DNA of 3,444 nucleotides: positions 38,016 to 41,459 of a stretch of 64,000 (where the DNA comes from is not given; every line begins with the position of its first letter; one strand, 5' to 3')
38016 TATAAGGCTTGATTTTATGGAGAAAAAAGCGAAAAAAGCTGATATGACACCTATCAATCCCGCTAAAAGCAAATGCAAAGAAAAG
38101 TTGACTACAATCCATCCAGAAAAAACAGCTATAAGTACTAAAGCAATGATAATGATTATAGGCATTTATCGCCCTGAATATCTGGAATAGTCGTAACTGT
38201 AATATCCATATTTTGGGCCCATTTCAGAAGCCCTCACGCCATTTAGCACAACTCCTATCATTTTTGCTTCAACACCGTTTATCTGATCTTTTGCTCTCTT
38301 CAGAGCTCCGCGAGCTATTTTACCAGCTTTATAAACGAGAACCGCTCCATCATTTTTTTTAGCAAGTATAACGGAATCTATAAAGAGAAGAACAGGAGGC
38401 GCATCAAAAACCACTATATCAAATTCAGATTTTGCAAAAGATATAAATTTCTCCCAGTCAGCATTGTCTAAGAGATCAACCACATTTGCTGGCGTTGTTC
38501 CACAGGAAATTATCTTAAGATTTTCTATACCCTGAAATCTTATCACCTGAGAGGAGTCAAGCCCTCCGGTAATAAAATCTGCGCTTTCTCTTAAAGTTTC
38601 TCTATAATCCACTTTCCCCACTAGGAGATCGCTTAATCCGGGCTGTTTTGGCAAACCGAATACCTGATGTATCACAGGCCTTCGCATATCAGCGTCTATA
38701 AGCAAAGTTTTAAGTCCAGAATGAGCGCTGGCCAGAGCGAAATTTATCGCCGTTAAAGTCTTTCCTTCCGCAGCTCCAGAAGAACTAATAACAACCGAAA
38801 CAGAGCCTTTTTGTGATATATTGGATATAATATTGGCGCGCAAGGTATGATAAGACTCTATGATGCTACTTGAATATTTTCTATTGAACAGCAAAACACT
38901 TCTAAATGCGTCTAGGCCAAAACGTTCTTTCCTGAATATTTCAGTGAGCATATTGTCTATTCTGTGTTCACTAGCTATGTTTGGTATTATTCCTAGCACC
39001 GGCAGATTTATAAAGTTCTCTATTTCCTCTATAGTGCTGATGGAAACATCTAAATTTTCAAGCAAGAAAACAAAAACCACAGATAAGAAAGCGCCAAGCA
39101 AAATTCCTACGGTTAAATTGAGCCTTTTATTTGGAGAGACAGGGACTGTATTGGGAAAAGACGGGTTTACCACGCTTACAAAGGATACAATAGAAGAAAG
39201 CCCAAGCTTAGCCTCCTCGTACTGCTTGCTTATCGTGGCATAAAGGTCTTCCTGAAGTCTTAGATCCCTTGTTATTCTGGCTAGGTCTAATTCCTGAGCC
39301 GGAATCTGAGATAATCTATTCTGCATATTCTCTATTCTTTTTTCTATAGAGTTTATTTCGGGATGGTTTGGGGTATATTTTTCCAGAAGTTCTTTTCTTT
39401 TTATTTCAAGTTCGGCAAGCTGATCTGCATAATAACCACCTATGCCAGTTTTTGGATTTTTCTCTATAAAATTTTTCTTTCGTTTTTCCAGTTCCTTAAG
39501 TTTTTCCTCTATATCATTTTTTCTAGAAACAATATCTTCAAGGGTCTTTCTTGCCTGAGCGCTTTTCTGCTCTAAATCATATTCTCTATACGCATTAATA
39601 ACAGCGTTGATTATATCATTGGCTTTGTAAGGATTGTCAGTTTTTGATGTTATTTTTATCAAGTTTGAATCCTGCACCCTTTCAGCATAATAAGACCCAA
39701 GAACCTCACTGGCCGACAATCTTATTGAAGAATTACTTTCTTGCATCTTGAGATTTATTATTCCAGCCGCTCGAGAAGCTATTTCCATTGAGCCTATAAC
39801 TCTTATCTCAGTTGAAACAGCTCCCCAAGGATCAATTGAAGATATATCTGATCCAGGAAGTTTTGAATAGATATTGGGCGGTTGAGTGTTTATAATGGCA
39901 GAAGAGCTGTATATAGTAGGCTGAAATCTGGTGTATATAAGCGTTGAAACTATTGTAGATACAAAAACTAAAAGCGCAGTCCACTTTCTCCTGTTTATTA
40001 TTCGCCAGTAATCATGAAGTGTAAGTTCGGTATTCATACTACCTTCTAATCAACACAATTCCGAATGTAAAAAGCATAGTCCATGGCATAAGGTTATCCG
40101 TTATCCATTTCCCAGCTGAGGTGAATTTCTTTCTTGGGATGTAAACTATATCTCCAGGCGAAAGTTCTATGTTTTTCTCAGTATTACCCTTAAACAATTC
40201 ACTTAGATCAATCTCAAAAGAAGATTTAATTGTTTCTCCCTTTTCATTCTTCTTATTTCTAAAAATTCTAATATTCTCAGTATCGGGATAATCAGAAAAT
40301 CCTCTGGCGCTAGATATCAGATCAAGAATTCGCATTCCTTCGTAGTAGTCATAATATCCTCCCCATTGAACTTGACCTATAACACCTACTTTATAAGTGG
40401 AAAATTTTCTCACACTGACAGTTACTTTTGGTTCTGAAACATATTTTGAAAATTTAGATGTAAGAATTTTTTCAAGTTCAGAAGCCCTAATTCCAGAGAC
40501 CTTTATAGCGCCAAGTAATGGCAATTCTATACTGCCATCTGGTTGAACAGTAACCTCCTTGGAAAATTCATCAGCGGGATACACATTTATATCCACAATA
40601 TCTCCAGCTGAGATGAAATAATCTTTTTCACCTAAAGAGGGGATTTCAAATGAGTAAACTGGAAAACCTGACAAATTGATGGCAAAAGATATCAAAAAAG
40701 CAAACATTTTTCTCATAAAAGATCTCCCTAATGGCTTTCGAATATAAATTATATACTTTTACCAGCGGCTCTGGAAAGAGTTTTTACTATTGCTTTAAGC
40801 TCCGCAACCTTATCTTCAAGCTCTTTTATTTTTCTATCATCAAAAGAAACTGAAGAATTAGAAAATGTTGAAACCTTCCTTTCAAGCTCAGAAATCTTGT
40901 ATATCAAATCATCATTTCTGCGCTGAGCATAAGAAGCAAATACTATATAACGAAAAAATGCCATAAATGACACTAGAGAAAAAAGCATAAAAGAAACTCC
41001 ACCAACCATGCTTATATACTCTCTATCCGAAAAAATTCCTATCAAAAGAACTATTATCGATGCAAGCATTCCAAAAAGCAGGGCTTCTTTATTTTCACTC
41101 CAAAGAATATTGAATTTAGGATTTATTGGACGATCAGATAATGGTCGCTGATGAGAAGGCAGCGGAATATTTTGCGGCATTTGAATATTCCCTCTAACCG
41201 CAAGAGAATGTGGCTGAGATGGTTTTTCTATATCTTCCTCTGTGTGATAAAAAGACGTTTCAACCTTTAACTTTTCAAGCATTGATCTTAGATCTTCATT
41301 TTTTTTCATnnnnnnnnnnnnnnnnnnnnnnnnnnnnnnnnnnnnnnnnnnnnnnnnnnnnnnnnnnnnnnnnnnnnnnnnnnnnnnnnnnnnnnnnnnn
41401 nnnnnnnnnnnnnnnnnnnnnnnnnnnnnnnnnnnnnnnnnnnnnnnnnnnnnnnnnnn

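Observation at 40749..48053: Giant coiled-coil protein plus two small partners chained to a Wza/Wzc polysaccharide-export operon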

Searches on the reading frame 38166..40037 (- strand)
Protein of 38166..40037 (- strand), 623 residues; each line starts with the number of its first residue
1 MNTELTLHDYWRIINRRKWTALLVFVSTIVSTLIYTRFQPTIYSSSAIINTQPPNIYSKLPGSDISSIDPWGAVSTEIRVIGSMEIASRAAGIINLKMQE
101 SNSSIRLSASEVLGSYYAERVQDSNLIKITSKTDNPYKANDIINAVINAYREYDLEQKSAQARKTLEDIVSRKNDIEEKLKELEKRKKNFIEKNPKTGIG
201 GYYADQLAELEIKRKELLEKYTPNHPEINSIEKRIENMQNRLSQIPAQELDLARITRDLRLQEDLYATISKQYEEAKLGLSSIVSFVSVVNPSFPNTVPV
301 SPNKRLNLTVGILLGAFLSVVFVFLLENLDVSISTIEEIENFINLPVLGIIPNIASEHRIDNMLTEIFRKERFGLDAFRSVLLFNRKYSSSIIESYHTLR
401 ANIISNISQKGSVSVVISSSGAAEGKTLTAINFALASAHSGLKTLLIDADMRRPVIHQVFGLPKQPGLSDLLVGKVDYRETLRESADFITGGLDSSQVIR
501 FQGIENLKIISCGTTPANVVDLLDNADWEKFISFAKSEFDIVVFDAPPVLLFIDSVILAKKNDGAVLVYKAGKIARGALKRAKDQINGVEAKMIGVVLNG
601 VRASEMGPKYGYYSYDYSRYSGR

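Call 3: search_protein_families(library=pfam, proteins=[window:38166-40037:-], max_evalue=0.1)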
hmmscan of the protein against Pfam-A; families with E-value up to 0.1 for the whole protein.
window:38166-40037:- (623 aa): 9 families
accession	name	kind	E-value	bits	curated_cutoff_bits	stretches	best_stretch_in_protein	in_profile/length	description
PF13807.11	GNVR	-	1.2e-10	41.6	27.7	1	253-325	7-79/82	G-rich domain on putative tyrosine kinase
PF13614.12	AAA_31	-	7.8e-08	32.9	27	1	424-580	13-158/177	AAA domain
PF01656.29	CbiA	-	1e-07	32.4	25.4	1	422-605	8-87/125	CobQ/CobB/MinD/ParA nucleotide binding domain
PF02706.20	Wzz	-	3.7e-07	30.8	25.5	1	4-89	2-86/91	Chain length determinant protein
PF10609.15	ParA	-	2.8e-06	27.4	27.1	1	415-599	7-173/246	NUBPL iron-transfer P-loop NTPase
PF13334.11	DUF4094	-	0.0044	17.9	24.5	0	204-243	48-85/90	Domain of unknown function (DUF4094)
PF25398.1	CUX1_N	-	0.021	15.3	27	1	143-196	7-60/116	CUX1-like, N-terminal tRNA-binding arm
PF03961.19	FapA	-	0.035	14.1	31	1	90-240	89-231/272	Flagellar Assembly Protein A beta solenoid domain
PF02050.21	FliJ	-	0.04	14.6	28.4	1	161-243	2-83/123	Flagellar FliJ protein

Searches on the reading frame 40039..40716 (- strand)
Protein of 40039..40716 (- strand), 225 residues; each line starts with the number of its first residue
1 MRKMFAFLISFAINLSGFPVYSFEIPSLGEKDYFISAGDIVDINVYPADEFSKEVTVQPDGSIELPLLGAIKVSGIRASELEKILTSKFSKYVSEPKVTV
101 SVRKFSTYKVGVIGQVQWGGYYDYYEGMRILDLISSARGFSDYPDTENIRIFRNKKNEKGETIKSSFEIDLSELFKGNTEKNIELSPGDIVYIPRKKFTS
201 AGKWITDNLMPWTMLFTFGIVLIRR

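Call 3: search_protein_families(library=pfam, proteins=[window:40039-40716:-], max_evalue=0.1)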
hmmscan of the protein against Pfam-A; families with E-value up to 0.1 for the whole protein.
window:40039-40716:- (225 aa): 4 families
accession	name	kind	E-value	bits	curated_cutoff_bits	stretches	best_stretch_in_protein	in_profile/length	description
PF02563.21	Poly_export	-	4.3e-22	78.5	28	1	31-102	5-76/77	Polysaccharide biosynthesis/export protein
PF22461.2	SLBB_2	-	4.6e-09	36.7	27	1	109-193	2-79/79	SLBB domain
PF10531.15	SLBB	-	3.3e-06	27.3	27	1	109-159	1-48/55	SLBB domain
PF08007.18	JmjC_2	-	0.036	14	22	1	168-196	75-101/127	JmjC domain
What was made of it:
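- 40039..40716 (-): Short Wza-like OPX (225 aa: Poly_export + one SLBB + hydrophobic C-terminus), first gene after the trio. Pfam E=4e-22 (call 3).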

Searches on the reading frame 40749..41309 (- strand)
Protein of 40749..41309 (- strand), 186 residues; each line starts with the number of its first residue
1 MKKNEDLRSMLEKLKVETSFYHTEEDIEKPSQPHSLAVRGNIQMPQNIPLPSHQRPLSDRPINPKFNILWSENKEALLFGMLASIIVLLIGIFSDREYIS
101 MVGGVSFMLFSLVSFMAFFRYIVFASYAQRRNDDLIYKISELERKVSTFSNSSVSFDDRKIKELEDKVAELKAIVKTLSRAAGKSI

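Call 3: search_protein_families(library=pfam, proteins=[window:40749-41309:-], max_evalue=0.1)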
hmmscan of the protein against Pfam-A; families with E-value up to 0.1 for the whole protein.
window:40749-41309:- (186 aa): 4 families
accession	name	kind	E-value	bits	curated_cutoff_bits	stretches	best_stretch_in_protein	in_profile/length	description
PF16673.10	TRAF_BIRC3_bd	-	0.003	17.7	30.5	0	137-151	4-18/64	TNF receptor-associated factor BIRC3 binding domain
PF25566.1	RIMB1_N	-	0.0039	17.5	28.5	1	129-178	4-60/129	RIMB1-like, N-terminal domain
PF00170.26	bZIP_1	-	0.014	15.9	27.6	0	139-175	28-63/64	bZIP transcription factor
PF15175.11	SPATA24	-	0.076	13.2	27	0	129-176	108-154/182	Spermatogenesis-associated protein 24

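Call 6: find_encoding_contigs(protein=window:40749-41309:-, flank=10000, max_places=6)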
Protein window:40749-41309:- (186 aa): 2 contigs read that carry it; 2 places shown.
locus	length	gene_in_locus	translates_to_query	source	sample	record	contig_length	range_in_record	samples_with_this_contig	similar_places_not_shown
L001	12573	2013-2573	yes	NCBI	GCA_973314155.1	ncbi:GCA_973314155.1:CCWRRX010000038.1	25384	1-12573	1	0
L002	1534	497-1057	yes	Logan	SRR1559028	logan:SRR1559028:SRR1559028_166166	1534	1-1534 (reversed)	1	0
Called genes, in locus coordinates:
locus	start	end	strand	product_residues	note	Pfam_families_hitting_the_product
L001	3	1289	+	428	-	?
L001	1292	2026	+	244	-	-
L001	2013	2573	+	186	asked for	-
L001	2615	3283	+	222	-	PF02563:Poly_export, PF22461:SLBB_2, PF10531:SLBB (weak)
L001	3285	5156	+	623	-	PF02706:Wzz (weak), PF01656:CbiA (faint), PF13807:GNVR, PF10609:ParA (faint), PF13614:AAA_31 (weak)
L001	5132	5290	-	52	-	-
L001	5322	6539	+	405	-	PF04932:Wzy_C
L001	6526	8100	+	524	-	PF01943:Polysacc_synt, PF13440:Polysacc_synt_3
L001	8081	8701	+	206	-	PF08241:Methyltransf_11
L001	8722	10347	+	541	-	PF13489:Methyltransf_23, PF08241:Methyltransf_11 (weak), PF08242:Methyltransf_12 (weak), PF13649:Methyltransf_25 (weak), PF13847:Methyltransf_31 (faint), PF01075:Glyco_transf_9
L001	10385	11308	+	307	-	PF00535:Glycos_transf_2, PF13641:Glyco_tranf_2_3, PF10111:Glyco_tranf_2_2, PF02709:Glyco_transf_7C (weak)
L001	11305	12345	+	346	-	PF00534:Glycos_transf_1, PF13692:Glyco_trans_1_4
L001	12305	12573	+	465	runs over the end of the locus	-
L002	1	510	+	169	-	?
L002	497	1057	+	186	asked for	-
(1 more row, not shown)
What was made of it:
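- On Wzx/Wzy-pathway core components (OPX, PCP-2a, Wzy, Wzx): All are in the next four genes (calls 3, 6).
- Closest known: Wza-Wzc. Same: Wza, Wzc, Wzy and the flippase are canonical by Pfam (calls 3, 6).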

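Call 24: find_related_loci(query=A2, collection=genome_contigs, flank=10000)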
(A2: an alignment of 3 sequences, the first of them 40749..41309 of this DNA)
Query A2 (186 aa) in genome_contigs; peptide patterns used: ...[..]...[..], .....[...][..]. (x = any residue, [..] = any of these).
103 stretches matched a pattern; 1 encode a relative of the query (tblastn E <= 1e-3); 1 distinct loci.
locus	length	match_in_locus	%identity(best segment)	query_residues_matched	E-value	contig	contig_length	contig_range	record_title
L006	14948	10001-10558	48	1-186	2e-48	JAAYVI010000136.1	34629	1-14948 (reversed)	MAG: Elusimicrobia bacterium isolate AS27yjCOA_52 187147_AS27, whole genome shotgun sequence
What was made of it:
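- Tried and rejected: The genome-collection scan with the anchor alignment used two very strict peptide patterns and found only one species (call 24), so it says little about distribution.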

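Call 27: search_protein_families(library=ncbifam, proteins=[window:40749-41309:-], max_evalue=0.1)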
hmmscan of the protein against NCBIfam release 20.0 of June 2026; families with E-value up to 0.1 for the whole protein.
window:40749-41309:- (186 aa): 2 families
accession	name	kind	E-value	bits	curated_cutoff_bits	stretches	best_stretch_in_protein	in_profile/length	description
NF050800.1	HP0895_fam_antitoxin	equivalog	0.0033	17.4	200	1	127-176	9-58/116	type II toxin-antitoxin system HP0895 family antitoxin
NF009648.0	PRK13182.1-4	equivalog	0.031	14.3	170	1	129-183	101-156/184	chromosome-anchoring protein RacA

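Call 81: search_protein_families(library=padloc, proteins=[window:40749-41309:-], max_evalue=0.01)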
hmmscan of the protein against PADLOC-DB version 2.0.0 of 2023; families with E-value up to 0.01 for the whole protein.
window:40749-41309:- (186 aa): 0 families

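Call 82: search_protein_families(library=phrogs, proteins=[window:40749-41309:-], max_evalue=0.01)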
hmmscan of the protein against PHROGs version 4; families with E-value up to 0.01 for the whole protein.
window:40749-41309:- (186 aa): 1 family
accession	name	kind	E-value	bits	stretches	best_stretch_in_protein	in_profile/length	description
phrog_36693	-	unknown function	0.00067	20.8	1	153-179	23-49/65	-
